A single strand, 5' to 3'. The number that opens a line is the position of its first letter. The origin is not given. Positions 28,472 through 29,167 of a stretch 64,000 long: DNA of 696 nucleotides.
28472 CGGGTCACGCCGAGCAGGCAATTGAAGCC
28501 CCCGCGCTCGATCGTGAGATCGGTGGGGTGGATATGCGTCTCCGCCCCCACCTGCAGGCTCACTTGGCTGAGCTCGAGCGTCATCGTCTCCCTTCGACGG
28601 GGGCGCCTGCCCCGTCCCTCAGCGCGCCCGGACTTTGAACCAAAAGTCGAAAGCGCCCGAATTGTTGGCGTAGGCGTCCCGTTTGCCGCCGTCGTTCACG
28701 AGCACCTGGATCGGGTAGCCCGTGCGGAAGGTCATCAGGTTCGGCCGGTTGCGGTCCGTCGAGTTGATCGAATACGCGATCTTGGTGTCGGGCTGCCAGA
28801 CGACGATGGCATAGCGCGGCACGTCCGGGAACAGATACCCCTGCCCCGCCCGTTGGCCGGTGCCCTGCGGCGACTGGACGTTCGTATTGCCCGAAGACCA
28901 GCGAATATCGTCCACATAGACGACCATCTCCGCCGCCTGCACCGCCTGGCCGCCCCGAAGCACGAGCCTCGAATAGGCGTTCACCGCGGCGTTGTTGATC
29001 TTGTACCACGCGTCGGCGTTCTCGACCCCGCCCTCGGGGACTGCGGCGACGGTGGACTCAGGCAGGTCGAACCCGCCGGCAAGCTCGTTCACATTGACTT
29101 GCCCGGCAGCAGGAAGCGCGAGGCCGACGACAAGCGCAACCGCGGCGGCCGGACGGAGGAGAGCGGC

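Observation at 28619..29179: LecA/PA-IL-like secreted lectin embedded in a glycerol ABC operon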

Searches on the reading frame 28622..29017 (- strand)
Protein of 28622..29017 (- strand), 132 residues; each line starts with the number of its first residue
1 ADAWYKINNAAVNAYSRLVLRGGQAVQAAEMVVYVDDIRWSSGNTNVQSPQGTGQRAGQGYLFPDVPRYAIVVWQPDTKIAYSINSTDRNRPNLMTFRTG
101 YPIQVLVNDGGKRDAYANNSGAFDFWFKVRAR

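Call 23: search_solved_structures(query=A2, max_evalue=10, show_alignments=3)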
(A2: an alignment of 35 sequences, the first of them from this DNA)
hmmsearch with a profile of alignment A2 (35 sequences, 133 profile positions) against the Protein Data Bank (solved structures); distinct sequences matched with E-value up to 10: 5.
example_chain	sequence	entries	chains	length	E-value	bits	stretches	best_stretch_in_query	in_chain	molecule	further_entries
30ew_AAA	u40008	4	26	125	0.025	17.4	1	106-131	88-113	PA-I galactophilic lectin (PA-IL) (Galactose-binding lectin)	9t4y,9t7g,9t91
1l7l_A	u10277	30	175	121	0.035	16.9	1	104-131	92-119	PA-I galactophilic lectin | LecA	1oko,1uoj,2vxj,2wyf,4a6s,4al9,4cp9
3zyb_A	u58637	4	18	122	0.035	16.9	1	104-131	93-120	PA-I galactophilic lectin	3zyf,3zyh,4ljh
5odu_A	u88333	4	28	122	0.19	14.5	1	106-130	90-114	PllA | PIIA | Uncharacterized protein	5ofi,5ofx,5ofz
9d80_A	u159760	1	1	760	2.2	11.1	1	55-83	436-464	Portal protein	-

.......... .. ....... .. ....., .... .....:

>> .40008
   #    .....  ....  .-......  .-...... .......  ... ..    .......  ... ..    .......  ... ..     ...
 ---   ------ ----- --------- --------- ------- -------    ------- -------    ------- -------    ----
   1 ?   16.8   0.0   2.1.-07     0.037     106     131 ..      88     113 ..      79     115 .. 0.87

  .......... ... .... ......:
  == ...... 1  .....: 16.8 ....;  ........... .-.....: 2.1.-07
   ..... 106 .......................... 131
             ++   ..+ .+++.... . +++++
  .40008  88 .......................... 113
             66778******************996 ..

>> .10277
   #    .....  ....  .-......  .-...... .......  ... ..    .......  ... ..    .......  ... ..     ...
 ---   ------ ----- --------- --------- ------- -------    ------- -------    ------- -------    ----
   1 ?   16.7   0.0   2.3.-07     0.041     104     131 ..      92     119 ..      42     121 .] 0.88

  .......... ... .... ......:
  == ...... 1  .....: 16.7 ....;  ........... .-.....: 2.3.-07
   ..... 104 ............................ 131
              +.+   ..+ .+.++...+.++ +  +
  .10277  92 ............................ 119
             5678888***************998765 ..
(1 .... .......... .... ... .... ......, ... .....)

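Call 24: find_homologous_proteins(query=A2, max_evalue=0.001)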
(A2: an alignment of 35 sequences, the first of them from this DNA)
Query A2 (35 sequences) (132 aa, profile of the alignment): 14 proteins with E <= 0.001 among 630 candidates.
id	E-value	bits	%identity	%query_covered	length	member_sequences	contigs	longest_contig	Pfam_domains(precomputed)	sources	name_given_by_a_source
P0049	2.5e-36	142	28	79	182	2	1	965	-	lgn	-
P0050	2.7e-36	142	29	84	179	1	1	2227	-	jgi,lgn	jgi:hypothetical protein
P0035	4.4e-36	141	30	84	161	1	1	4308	-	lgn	-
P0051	8.1e-36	140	27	96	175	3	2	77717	-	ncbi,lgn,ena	ncbi:MAG: hypothetical protein Q6K80_07965 [Thermostichus sp. DG_1_6_bins_120]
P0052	1.1e-35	140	27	81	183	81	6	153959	-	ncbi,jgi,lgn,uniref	ncbi:hypothetical protein [Synechococcus sp. 'PEA 65AY6A-5F PE A']|jgi:hypothetical protein|uniref:h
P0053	4.5e-35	138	29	86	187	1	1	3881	-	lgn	-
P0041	8.5e-35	137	25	86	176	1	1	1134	-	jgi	jgi:hypothetical protein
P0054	1.3e-34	137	27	95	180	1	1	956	-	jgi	jgi:hypothetical protein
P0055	2.5e-34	136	26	96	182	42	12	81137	-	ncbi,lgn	ncbi:hypothetical protein [Thermostichus sp. MS-CIW-37]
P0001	3.6e-34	135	100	100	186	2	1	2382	-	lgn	-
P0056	8.5e-34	134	27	96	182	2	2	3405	-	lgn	-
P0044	4.4e-32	128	27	95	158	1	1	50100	-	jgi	jgi:hypothetical protein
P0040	3.0e-28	116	30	79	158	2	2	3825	-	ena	-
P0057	1.6e-26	110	27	86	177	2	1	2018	-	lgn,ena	-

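Call 36: predict_structure(alignment_id=A2)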
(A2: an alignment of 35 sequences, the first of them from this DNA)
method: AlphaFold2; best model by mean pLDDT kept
length: 132 residues; sequences in the alignment: 35
mean_pLDDT: 94.9   pTM: 0.89
mean pLDDT of the five models: 94.9, 94.8, 93.8, 93.0, 93.0
residues with pLDDT >= 90: 119; 70-90: 12; 50-70: 1; < 50: 0
segments of 3 or more residues with pLDDT < 50: none
pLDDT, mean of each block of 10 residues (from residue 1): 91 93 93 98 96 96 97 97 98 98 96 86 97 90
secondary structure, 60 per line:
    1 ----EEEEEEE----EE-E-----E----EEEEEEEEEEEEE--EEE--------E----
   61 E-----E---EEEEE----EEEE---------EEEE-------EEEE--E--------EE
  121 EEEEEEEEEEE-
elements in order: E5-11 E30-42 E45-47 E71-75 E80-83 E93-96 E104-107 E119-131

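Call 39: fold_search(model_id=the predicted structure, library=pdb)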
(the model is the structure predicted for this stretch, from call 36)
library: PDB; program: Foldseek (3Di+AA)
matches with E <= 10: 809; with E <= 0.001: 1
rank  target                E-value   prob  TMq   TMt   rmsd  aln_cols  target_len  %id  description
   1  2vxj_D                7.4e-04  1.00  0.65  0.71   5.7       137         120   18  CRYSTAL STRUCTURE OF PA-IL LECTIN COMPLEXED WITH AGAL13BGAL14GLC AT 1.9 A RESOLUTION (released 2008-09-16)
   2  2vxj_B                1.2e-03  1.00  0.69  0.76   3.2       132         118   18  CRYSTAL STRUCTURE OF PA-IL LECTIN COMPLEXED WITH AGAL13BGAL14GLC AT 1.9 A RESOLUTION (released 2008-09-16)
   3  4cp9_A                2.2e-03  1.00  0.66  0.72   3.4       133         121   18  Crystal structure OF lecA lectin complexed with a divalent galactoside at 1.65 angstrom (released 2014-10-08)
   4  1l7l                  2.2e-03  1.00  0.65  0.70   3.6       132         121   18  Crystal structure of Pseudomonas aeruginosa lectin 1 determined by single wavelength anomalous scattering phasing method (released 2002-12-11)
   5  2vxj_J                3.7e-03  1.00  0.67  0.72   3.6       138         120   17  CRYSTAL STRUCTURE OF PA-IL LECTIN COMPLEXED WITH AGAL13BGAL14GLC AT 1.9 A RESOLUTION (released 2008-09-16)
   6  2vxj_C                5.2e-03  1.00  0.58  0.63   5.3       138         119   14  CRYSTAL STRUCTURE OF PA-IL LECTIN COMPLEXED WITH AGAL13BGAL14GLC AT 1.9 A RESOLUTION (released 2008-09-16)
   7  6ygq_D                6.1e-03  1.00  0.49  0.54   5.8       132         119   16  EclA N-terminal domain; PllA-like lectin (released 2021-04-07)
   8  5ofz_A                9.9e-03  1.00  0.57  0.62   4.5       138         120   17  PllA lectin, apo (released 2017-10-04)
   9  6ygq_A                1.1e-02  1.00  0.51  0.55   5.8       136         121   16  EclA N-terminal domain; PllA-like lectin (released 2021-04-07)
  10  6ygq_B                1.8e-02  1.00  0.54  0.59   5.3       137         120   14  EclA N-terminal domain; PllA-like lectin (released 2021-04-07)
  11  5odu_A                2.0e-02  1.00  0.56  0.60   5.0       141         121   18  PllA lectin, monosaccharide complex (released 2017-10-04)
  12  6cu0_C                1.2e-01  0.44  0.34  0.32   9.5       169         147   11  Crystal structure of 4-1BBL/4-1BB (C121S) complex in P21 space group (released 2018-05-09)
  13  9l6s_A                1.3e-01  0.93  0.40  0.10   5.5       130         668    6  double-mutant (K217A & K218A) Vitamin K-dependent gamma-carboxylase in complex with coagulation factors X and vitamin  (released 2025-10-08)
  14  4e4s_B                1.3e-01  0.63  0.32  0.35   7.5       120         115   13  Crystal structure of Pika GITRL (released 2012-03-21)
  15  5ehd_h                1.3e-01  0.47  0.31  0.38   9.5       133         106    7  Crystal structure of human nucleophosmin-core in complex with cytochrome c (released 2016-11-09)
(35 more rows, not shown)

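Call 42: find_encoding_contigs(protein=P0052, flank=6000, max_places=3)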
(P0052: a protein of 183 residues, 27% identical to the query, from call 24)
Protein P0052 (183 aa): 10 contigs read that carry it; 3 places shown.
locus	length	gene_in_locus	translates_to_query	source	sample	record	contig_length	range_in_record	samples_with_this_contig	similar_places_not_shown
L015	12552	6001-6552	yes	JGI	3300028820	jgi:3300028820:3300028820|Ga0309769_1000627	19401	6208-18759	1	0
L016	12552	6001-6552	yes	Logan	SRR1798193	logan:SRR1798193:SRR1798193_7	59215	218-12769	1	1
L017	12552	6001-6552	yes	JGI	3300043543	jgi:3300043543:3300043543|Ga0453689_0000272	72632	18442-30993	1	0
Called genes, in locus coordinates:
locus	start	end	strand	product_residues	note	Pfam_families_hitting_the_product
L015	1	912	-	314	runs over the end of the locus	PF00291:PALP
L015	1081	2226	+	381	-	PF02572:CobA_CobO_BtuR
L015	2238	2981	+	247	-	PF01553:Acyltransferase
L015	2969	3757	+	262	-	PF00561:Abhydrolase_1, PF12146:Hydrolase_4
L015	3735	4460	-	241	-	PF00702:Hydrolase, PF13419:HAD_2, PF13242:Hydrolase_like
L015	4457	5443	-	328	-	PF13604:AAA_30 (faint), PF02562:PhoH, PF13245:AAA_19 (faint)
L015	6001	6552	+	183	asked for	-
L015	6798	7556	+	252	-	PF01940:DUF92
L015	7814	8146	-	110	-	PF00101:RuBisCO_small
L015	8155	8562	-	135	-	PF02341:RbcX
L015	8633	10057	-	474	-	PF02788:RuBisCO_large_N, PF00016:RuBisCO_large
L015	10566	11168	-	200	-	PF00574:CLP_protease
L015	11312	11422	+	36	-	-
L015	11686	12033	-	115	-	PF08844:DUF1815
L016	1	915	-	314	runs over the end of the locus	PF00291:PALP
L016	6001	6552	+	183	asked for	-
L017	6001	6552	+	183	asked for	-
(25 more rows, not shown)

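Call 56: fold_search(model_id=the predicted structure, library=viral)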
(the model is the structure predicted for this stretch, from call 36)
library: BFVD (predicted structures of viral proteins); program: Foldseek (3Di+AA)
matches with E <= 10: 966; with E <= 0.001: 0
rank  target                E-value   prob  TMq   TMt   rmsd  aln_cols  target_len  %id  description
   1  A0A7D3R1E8            1.8e-02  0.66  0.27  0.20   8.6       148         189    8  Uncharacterized protein [Fadolivirus FV1/VV64]
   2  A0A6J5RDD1            3.0e-02  0.60  0.33  0.31  11.2       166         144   11  Uncharacterized protein [uncultured Caudovirales phage]
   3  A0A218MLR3            3.1e-02  0.87  0.34  0.41   6.7       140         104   13  Uncharacterized protein [uncultured virus]
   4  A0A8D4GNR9            3.1e-02  0.85  0.38  0.25   6.9       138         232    9  (no name in the UniProt tables at hand)
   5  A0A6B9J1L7            3.9e-02  0.97  0.36  0.53   7.2       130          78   12  (no name in the UniProt tables at hand)
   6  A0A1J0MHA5            4.1e-02  0.66  0.34  0.30   9.0       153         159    8  Uncharacterized protein [Klebsiella phage KPV15]
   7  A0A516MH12            4.3e-02  0.63  0.30  0.34   8.2       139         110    6  (no name in the UniProt tables at hand)
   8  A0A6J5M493            4.6e-02  0.85  0.33  0.47   6.8       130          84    9  Uncharacterized protein [uncultured Caudovirales phage]
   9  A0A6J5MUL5            4.8e-02  0.80  0.42  0.33   6.8       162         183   12  Uncharacterized protein [uncultured Caudovirales phage]
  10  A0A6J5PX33            5.7e-02  0.63  0.37  0.17   7.7       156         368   12  Uncharacterized protein [uncultured Caudovirales phage]
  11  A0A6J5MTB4            5.7e-02  0.14  0.20  0.08  14.1       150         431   19  Uncharacterized protein [uncultured Caudovirales phage]
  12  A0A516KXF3            8.3e-02  0.69  0.34  0.41   6.3       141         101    7  (no name in the UniProt tables at hand)
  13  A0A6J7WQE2            8.7e-02  0.51  0.37  0.05  10.7       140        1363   11  Tip attachment protein J central straight fiber domain-containing protein [uncultured Caudovirales phage]
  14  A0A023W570            8.7e-02  0.41  0.30  0.13   9.4       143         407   10  Hinge connector of long tail fiber, proxima [Serratia phage PS2]
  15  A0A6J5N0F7            9.2e-02  0.85  0.36  0.49   5.5       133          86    7  Uncharacterized protein [uncultured Caudovirales phage]
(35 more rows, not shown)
